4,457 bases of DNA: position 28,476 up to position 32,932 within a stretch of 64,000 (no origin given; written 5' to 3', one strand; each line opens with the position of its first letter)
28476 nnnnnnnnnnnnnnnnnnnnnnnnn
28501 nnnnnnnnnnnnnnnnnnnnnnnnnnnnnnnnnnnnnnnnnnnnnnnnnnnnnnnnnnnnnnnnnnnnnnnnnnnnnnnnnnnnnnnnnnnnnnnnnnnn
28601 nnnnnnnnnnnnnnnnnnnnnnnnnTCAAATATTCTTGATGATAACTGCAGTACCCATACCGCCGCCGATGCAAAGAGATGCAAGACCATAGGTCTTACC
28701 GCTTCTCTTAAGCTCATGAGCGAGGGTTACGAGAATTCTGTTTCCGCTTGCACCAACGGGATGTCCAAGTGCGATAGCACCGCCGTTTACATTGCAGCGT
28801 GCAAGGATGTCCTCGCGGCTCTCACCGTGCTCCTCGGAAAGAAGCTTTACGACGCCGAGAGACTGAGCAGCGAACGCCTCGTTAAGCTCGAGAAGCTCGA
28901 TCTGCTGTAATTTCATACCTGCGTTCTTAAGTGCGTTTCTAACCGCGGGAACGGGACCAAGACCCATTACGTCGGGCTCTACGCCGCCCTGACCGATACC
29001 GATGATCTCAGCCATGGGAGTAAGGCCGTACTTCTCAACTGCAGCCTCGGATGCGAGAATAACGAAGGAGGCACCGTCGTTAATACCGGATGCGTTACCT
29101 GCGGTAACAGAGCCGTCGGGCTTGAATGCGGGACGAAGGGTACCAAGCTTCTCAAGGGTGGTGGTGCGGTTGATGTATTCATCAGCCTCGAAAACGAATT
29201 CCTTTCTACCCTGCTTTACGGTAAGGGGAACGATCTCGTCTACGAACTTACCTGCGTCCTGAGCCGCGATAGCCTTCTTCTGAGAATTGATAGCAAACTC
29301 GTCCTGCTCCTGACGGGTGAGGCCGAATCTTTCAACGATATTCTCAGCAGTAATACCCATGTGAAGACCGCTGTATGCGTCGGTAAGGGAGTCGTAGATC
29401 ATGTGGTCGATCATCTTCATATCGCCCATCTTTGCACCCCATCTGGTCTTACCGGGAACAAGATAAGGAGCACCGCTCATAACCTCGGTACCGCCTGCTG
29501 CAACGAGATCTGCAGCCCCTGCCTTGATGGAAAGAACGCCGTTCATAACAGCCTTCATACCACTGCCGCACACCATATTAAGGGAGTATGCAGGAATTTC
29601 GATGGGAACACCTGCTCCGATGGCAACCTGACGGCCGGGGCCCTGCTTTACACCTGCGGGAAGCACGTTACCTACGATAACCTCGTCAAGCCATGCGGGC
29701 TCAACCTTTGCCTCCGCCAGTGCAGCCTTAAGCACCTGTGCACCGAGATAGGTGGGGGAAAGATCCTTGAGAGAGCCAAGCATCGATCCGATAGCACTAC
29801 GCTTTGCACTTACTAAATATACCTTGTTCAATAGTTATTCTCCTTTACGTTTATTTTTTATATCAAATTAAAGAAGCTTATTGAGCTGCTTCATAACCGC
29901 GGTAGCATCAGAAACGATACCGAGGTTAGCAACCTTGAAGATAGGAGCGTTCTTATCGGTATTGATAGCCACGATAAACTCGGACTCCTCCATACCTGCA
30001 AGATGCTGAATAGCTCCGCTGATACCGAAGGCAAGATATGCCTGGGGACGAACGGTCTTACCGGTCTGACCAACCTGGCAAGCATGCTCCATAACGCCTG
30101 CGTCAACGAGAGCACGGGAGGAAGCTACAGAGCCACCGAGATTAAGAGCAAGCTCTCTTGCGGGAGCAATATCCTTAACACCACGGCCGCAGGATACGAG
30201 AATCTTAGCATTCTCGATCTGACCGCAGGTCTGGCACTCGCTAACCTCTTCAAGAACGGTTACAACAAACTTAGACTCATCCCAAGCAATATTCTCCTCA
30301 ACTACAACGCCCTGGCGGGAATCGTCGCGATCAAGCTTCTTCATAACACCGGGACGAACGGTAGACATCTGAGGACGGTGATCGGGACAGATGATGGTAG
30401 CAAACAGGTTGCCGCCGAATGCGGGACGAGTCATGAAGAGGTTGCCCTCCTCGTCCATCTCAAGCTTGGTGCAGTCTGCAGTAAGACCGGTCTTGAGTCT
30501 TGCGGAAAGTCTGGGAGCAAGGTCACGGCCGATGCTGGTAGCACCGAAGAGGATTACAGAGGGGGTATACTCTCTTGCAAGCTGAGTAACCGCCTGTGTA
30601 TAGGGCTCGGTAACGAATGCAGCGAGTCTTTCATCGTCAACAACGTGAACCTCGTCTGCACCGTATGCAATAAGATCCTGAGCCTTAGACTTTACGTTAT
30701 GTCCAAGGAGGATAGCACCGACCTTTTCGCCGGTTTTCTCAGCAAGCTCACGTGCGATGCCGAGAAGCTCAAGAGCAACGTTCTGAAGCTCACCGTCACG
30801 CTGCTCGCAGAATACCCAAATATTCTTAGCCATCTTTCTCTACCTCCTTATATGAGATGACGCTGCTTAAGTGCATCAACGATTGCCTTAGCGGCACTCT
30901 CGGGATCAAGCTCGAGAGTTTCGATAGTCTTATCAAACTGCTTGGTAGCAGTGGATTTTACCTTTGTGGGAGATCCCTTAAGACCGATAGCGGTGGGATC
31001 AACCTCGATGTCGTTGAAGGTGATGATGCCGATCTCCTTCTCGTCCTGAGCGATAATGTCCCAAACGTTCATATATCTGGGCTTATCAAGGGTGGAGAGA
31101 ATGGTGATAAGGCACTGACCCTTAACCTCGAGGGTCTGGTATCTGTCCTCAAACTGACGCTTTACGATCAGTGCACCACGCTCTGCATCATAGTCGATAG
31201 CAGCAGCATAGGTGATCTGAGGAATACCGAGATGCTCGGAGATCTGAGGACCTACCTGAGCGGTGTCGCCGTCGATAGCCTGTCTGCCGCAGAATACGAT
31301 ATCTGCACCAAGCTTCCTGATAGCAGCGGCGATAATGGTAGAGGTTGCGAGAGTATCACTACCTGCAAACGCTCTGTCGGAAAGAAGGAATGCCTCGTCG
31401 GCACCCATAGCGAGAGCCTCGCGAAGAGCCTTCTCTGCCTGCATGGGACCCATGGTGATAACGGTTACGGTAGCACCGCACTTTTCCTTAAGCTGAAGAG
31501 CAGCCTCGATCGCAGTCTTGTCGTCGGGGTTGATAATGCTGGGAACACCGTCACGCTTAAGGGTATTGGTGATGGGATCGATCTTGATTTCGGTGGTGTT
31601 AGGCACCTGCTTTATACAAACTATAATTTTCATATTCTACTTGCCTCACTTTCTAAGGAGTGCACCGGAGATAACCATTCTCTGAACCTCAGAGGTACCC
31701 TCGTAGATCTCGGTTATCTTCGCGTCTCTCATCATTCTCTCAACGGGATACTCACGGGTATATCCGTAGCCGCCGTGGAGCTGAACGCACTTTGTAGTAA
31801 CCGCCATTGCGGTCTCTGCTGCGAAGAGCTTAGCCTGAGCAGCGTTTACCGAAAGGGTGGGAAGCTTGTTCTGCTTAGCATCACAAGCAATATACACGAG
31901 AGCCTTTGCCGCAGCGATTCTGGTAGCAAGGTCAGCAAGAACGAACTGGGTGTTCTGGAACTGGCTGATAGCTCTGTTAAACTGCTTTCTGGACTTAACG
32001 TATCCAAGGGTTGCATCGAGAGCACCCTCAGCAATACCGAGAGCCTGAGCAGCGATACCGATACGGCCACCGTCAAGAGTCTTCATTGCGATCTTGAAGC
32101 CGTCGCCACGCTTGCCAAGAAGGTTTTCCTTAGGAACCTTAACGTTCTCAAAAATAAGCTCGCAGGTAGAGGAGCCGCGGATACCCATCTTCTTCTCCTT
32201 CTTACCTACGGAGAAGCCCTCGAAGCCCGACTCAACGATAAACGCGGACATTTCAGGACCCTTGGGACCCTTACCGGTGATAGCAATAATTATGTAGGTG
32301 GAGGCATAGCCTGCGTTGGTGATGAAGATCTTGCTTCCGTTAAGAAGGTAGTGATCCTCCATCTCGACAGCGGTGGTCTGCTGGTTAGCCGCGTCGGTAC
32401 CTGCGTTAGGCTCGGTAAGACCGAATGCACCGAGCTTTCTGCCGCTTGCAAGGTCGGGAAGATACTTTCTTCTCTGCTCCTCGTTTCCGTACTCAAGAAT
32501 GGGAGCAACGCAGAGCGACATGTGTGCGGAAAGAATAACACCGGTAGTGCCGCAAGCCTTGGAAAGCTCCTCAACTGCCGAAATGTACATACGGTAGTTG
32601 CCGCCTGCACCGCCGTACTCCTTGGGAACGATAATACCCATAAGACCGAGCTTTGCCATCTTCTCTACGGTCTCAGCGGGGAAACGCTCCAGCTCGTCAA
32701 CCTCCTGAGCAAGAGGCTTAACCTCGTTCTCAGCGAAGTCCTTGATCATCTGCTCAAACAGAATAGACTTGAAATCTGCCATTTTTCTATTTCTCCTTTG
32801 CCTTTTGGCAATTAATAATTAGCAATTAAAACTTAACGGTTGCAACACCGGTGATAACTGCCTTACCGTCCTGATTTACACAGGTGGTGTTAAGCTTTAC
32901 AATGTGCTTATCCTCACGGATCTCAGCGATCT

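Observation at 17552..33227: Fifteen co-directional genes joining an all-(R)-stereochemistry C4 acyl-CoA module to a Liv-type ABC importer, a CoA-transferase and two esterases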

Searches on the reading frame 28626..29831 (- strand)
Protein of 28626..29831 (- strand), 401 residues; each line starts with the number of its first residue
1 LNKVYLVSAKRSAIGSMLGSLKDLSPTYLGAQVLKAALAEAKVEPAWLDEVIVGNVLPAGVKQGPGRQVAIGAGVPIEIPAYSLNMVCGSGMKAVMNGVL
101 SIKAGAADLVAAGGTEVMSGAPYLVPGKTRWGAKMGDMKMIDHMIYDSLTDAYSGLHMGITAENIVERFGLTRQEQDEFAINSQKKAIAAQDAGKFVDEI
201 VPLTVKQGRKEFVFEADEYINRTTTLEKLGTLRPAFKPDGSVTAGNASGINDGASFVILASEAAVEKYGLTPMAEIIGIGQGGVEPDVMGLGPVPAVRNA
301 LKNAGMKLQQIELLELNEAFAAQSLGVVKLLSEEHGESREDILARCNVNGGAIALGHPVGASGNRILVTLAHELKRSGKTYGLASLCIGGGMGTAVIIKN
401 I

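Call 3: search_protein_families(library=pfam, proteins=[window:28626-29831:-])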
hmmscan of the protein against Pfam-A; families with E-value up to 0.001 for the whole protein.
window:28626-29831:- (401 aa): 2 families
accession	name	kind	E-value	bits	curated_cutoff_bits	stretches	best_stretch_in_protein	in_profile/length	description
PF00108.29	Thiolase_N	-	5.9e-93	311.4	26.4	1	4-262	1-259/260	Thiolase, N-terminal domain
PF02803.24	Thiolase_C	-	1.5e-43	147.8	27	1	270-399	1-122/123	Thiolase, C-terminal domain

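Call 5: search_protein_families(library=ncbifam, proteins=[window:28626-29831:-])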
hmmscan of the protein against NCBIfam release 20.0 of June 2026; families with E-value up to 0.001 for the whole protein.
window:28626-29831:- (401 aa): 41 families (the best 25 are shown)
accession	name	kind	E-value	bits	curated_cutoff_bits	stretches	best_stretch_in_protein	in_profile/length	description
TIGR01930.1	AcCoA-C-Actrans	subfamily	1.4e-138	462.1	240.55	1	7-399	2-385/385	acetyl-CoA C-acyltransferase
NF004206.0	PRK05656.1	subfamily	1.4e-131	439.1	688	1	1-399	1-391/392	acetyl-CoA C-acetyltransferase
NF006552.0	PRK09051.1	subfamily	1.9e-128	429.1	565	1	2-400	4-394/395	beta-ketothiolase BktB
NF005152.0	PRK06633.1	equivalog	2.4e-121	405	675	1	2-400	3-391/392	acetyl-CoA C-acetyltransferase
NF042999.1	bketothiol_BktB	equivalog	9.8e-116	387.2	725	1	3-401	4-394/394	beta-ketothiolase BktB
NF006086.0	PRK08235.1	equivalog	1.2e-114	383.4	526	1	1-399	1-391/393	acetyl-CoA C-acetyltransferase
NF004853.0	PRK06205.1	subfamily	6.3e-114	381.1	551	1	1-400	1-402/404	acetyl-CoA C-acetyltransferase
NF042967.1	AcCoAtase_PhaA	equivalog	1.9e-113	379.6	740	1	1-400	1-395/396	acetyl-CoA acetyltransferase PhaA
NF006551.0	PRK09050.1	subfamily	1.7e-107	360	605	1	1-400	1-400/401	3-oxoadipyl-CoA thiolase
TIGR02430.1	pcaF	equivalog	3.3e-107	359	597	1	3-400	2-399/400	3-oxoadipyl-CoA thiolase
NF005404.0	PRK06954.1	subfamily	4.7e-102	342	687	1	2-399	7-395/397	acetyl-CoA C-acetyltransferase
NF005033.0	PRK06445.1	equivalog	2.7e-97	326.4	511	1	3-400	4-394/395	acetyl-CoA C-acetyltransferase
NF004983.0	PRK06366.1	equivalog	2.9e-95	319.5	627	1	1-397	1-383/388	acetyl-CoA C-acetyltransferase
NF006001.0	PRK08131.1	equivalog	9.6e-95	317.8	622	1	2-401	2-400/401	3-oxoadipyl-CoA thiolase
NF006030.0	PRK08170.1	equivalog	1e-93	314.4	593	1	2-400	10-432/434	acetyl-CoA C-acetyltransferase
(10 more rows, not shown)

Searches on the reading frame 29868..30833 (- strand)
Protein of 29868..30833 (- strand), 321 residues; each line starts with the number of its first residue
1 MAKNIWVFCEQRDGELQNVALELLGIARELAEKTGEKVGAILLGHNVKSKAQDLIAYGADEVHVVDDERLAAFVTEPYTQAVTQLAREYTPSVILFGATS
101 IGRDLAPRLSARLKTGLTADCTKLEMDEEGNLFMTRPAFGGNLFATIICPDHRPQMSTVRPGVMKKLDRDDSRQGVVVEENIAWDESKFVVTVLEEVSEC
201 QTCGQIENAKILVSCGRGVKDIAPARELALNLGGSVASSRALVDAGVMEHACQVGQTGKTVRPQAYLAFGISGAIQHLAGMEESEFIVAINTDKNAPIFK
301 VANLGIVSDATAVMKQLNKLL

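Call 3: search_protein_families(library=pfam, proteins=[window:29868-30833:-])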
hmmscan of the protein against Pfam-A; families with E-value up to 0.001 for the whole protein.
window:29868-30833:- (321 aa): 2 families
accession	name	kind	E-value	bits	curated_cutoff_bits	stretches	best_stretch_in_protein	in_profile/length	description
PF01012.27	ETF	-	5.1e-54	183.3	26.7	1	5-181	1-177/181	Electron transfer flavoprotein domain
PF00766.25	ETF_alpha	-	4.7e-29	100.6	27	1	205-282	1-81/81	Electron transfer flavoprotein FAD-binding domain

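Call 5: search_protein_families(library=ncbifam, proteins=[window:29868-30833:-])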
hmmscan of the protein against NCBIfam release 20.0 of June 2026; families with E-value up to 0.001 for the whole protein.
window:29868-30833:- (321 aa): 5 families
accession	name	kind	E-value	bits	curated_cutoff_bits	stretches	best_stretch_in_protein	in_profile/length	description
NF042970.1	AcrlCoAredClosAcrA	equivalog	7.7e-106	354.2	600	2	128-315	156-351/360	acryloyl-CoA reductase electron transfer subunit beta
NF038209.1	mft_etfA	equivalog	1.6e-41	142.6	240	1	32-319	18-300/303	mycofactocin-associated electron transfer flavoprotein alpha subunit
NF051845.1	EtFlavAlphaProt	equivalog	8.9e-36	123.7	600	1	4-319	92-397/406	electron transfer flavoprotein subunit alpha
NF008884.0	PRK11916.1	equivalog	1.7e-35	122.8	528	1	4-317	6-306/312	electron transfer flavoprotein subunit alpha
NF002889.0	PRK03363.1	equivalog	8.6e-33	114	549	1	31-318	24-308/313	electron transfer flavoprotein subunit alpha/FixB family protein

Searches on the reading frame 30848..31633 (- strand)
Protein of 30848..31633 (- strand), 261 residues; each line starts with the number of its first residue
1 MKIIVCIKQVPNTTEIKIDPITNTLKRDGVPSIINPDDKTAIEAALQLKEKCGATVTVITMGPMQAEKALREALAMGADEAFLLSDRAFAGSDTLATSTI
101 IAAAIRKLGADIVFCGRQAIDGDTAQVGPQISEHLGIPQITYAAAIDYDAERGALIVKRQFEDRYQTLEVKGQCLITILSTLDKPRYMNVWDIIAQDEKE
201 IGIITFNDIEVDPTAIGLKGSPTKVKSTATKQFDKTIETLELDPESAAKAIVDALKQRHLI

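Call 3: search_protein_families(library=pfam, proteins=[window:30848-31633:-])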
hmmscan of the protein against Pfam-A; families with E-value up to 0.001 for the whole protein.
window:30848-31633:- (261 aa): 1 family
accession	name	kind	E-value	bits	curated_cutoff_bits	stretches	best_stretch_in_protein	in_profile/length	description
PF01012.27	ETF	-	1.4e-43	149.2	26.7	1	23-185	2-162/181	Electron transfer flavoprotein domain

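Call 5: search_protein_families(library=ncbifam, proteins=[window:30848-31633:-])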
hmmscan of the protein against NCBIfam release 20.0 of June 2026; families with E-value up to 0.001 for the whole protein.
window:30848-31633:- (261 aa): 6 families
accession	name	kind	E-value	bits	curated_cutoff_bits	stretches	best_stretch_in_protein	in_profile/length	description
NF040731.1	flavo_sub_EftB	exception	8.1e-99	330.2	445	1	2-261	1-260/260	electron transfer flavoprotein subunit beta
NF042971.1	AcrlCoAredClosAcrB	equivalog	5.1e-82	274.9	475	1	1-261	1-266/266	acryloyl-CoA reductase electron transfer subunit gamma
NF008998.0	PRK12342.1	equivalog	2.1e-29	102.6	338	1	1-257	1-251/254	electron transfer flavoprotein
NF002888.0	PRK03359.1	subfamily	1.6e-25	90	219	1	1-255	1-252/256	putative electron transfer flavoprotein FixA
TIGR04503.1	mft_etfB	hypoth_equivalog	4.5e-21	75.5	200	1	4-186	2-195/290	mycofactocin-associated electron transfer flavoprotein beta subunit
NF051844.1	ETFlavBetaProt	equivalog_domain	4.5e-08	32.9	350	1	38-157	24-135/254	electron transfer flavoprotein subunit beta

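Call 25: search_solved_structures(query=window:30848-31633:-, max_evalue=1e-20, show_alignments=1)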
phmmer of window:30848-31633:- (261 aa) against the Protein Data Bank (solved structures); distinct sequences matched with E-value up to 1e-20: 9.
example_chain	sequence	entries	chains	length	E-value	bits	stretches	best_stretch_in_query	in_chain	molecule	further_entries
5ol2_B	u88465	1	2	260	1.3e-85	289.9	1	1-261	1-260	Electron transfer flavoprotein small subunit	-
6fah_B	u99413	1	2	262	2.7e-70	239.7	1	1-261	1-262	Caffeyl-CoA reductase-Etf complex subunit CarD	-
4kpu_B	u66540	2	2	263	3.3e-66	226.4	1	1-248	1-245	Electron transfer flavoprotein alpha/beta-subunit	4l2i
7koe_A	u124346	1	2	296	3.2e-62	213.3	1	3-257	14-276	Electron transfer flavoprotein, beta subunit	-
7qh2_B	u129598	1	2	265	2.1e-54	187.8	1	2-258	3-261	Lactate dehydrogenase (NAD(+),ferredoxin) subunit LctB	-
1efv_B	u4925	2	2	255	4.2e-24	88.5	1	2-215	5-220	ELECTRON TRANSFER FLAVOPROTEIN | Electron transfer flavoprotein beta-subunit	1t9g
2a1t_S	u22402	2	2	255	1.1e-23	87.1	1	2-215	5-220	Electron transfer flavoprotein beta-subunit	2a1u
1efp_B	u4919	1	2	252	1.2e-22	83.7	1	15-212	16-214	PROTEIN (ELECTRON TRANSFER FLAVOPROTEIN)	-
1o94_C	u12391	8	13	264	2.3e-22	82.8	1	1-229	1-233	ELECTRON TRANSFER FLAVOPROTEIN BETA-SUBUNIT | ELECTRON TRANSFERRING FLAVOPROTEIN BETA-SUBUNIT | Electron transfer flavoprotein subunit beta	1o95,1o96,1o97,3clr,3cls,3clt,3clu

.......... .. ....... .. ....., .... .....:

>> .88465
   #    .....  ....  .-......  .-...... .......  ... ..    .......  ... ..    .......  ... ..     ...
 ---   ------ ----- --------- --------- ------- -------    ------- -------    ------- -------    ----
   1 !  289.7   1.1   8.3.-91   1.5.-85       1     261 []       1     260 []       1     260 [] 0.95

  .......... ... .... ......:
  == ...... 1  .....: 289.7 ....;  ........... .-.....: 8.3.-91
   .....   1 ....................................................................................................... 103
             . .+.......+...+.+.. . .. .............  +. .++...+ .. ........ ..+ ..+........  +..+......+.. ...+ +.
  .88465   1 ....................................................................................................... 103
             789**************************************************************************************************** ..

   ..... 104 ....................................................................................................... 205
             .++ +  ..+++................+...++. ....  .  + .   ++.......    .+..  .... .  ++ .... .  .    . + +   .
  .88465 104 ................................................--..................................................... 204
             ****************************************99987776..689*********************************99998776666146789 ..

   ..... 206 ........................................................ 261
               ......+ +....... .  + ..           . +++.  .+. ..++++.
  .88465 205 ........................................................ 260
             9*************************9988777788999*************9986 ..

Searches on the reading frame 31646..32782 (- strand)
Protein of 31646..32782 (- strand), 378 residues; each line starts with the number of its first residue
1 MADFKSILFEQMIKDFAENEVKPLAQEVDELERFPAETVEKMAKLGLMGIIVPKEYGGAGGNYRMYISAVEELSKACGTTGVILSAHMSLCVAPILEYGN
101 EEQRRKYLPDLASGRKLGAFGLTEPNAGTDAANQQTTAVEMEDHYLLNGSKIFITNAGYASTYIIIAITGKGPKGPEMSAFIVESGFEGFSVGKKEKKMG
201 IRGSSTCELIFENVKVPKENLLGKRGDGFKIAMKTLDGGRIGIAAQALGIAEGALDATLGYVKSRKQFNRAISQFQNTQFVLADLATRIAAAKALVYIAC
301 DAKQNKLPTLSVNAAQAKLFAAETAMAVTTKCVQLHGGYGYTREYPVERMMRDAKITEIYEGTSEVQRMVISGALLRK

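Call 3: search_protein_families(library=pfam, proteins=[window:31646-32782:-])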
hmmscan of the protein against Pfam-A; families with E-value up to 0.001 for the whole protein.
window:31646-32782:- (378 aa): 5 families
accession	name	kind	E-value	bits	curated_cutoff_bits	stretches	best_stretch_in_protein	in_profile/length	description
PF00441.29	Acyl-CoA_dh_1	-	7.3e-49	166.2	22.4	1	226-375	1-149/150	Acyl-CoA dehydrogenase, C-terminal domain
PF02771.21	Acyl-CoA_dh_N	-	8.5e-38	129.7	22.9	1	9-114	7-112/113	Acyl-CoA dehydrogenase, N-terminal domain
PF08028.16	Acyl-CoA_dh_2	-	6.8e-28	98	22.7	1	241-364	1-133/134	Acyl-CoA dehydrogenase, C-terminal domain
PF02770.24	Acyl-CoA_dh_M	-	3.7e-26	91.6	33.3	1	119-214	1-97/97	Acyl-CoA dehydrogenase, middle domain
PF22924.1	ACOX_C_alpha1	-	2e-05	24.9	27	1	267-366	57-159/169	Acyl-CoA oxidase, C-alpha1 domain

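Call 5: search_protein_families(library=ncbifam, proteins=[window:31646-32782:-])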
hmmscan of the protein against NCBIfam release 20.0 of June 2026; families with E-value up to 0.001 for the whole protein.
window:31646-32782:- (378 aa): 24 families
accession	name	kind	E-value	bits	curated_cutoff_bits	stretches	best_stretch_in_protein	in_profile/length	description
NF042972.1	AcrlCoAredClosAcrC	equivalog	1.7e-145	484.5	640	1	9-376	12-377/378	acryloyl-CoA reductase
NF058590.1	AcCoDHFadEBacil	equivalog_domain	2.9e-101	339.8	600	1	9-378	28-413/586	acyl-CoA dehydrogenase FadE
NF043006.1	CyhCrbnylCoADH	equivalog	3e-97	326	650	1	11-373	13-373/380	cyclohexane-1-carbonyl-CoA dehydrogenase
NF042439.1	SulpropCoADesulf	equivalog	6.5e-92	308.2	600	1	12-376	3-371/379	3-sulfinopropanoyl-CoA desulfinase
NF045552.1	GlutCoADH_Des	equivalog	4.2e-90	302.7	470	1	9-372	12-376/387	glutaryl-CoA dehydrogenase Acd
NF045652.1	ProlPCPDhRedW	equivalog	6.4e-77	258.9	650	1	10-375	8-373/376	L-prolyl-[peptidyl-carrier protein] dehydrogenase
NF053553.1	prodigi_MBC_PigA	equivalog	2.4e-67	227.7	500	1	11-372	14-376/381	prodigiosin MBC biosynthesis dehydrogenase PigA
NF008997.0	PRK12341.1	equivalog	9.3e-62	209.3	537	1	11-373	19-374/382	acyl-CoA dehydrogenase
NF002885.1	PRK03354.1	equivalog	8.1e-52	176.5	540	1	20-376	24-374/378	crotonobetainyl-CoA dehydrogenase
NF052270.1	Staph_DH_FadE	equivalog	3.7e-50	170.8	600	1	11-375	30-393/400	acyl-CoA dehydrogenase FadE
TIGR03207.1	cyc_hxne_CoA_dh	equivalog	4e-50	170.6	575.35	1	12-372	11-368/372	cyclohexanecarboxyl-CoA dehydrogenase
NF049984.1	Rv1679_FadE16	equivalog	1.1e-45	156.4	600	1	24-366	15-356/371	Rv1679 family acyl-CoA dehydrogenase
TIGR04022.1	sulfur_SfnB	equivalog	2e-35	122.5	430.9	1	20-357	20-362/391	SfnB family sulfur acquisition oxidoreductase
NF007000.1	PRK09463.1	subfamily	2.1e-32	112.3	600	1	16-341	50-398/726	acyl-CoA dehydrogenase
TIGR03203.1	pimD_small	equivalog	6.8e-30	104.4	652.7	1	39-364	43-365/378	pimeloyl-CoA dehydrogenase small subunit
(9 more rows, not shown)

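Call 24: search_solved_structures(query=window:31646-32782:-, max_evalue=1e-60)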
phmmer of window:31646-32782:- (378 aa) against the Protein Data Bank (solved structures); distinct sequences matched with E-value up to 1e-60: 49.
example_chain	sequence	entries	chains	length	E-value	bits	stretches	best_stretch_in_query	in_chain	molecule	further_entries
5ol2_C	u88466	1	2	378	2.4e-159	533.2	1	8-377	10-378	Acyl-CoA dehydrogenase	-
9w60_A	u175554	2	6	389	8.7e-155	518.2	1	8-377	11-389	Butyryl CoA dehydrogenase apo protein | Butyryl CoA Dehydrogenase with FAD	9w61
4l1f_A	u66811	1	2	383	2e-124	418.4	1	8-377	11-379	Acyl-CoA dehydrogenase domain protein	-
5lnx_A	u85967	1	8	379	3.8e-122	410.9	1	6-376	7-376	Acyl-CoA dehydrogenase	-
1buc_A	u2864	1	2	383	1.7e-113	382.4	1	9-377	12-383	BUTYRYL-COA DEHYDROGENASE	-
2vig_A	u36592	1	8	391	2.6e-107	362.1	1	10-377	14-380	SHORT-CHAIN SPECIFIC ACYL-COA DEHYDROGENASE,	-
1jqi_A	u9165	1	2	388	4e-107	361.5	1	9-377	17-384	short chain acyl-CoA dehydrogenase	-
7y0a_A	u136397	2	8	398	5.3e-107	361.1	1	10-377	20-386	Short-chain specific acyl-CoA dehydrogenase, mitochondrial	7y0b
6fah_C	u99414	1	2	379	5.3e-107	361.1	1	8-378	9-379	Caffeyl-CoA reductase-Etf complex subunit CarC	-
8sgs_A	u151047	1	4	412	6e-107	360.9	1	11-377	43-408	Short-chain specific acyl-CoA dehydrogenase, mitochondrial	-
7w0j_A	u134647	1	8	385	2.8e-106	358.7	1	10-378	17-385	Acyl-CoA dehydrogenase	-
8i4p_A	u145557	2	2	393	3e-106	358.6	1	10-378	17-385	Acyl-CoA dehydrogenase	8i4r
4m9a_A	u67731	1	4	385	6.5e-101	341.1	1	15-373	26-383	Acyl-CoA dehydrogenase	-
3pfd_A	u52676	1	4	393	1.7e-99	336.4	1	7-377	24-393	Acyl-CoA dehydrogenase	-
4n5f_A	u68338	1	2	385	1.3e-96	326.9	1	13-373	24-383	Putative acyl-CoA dehydrogenase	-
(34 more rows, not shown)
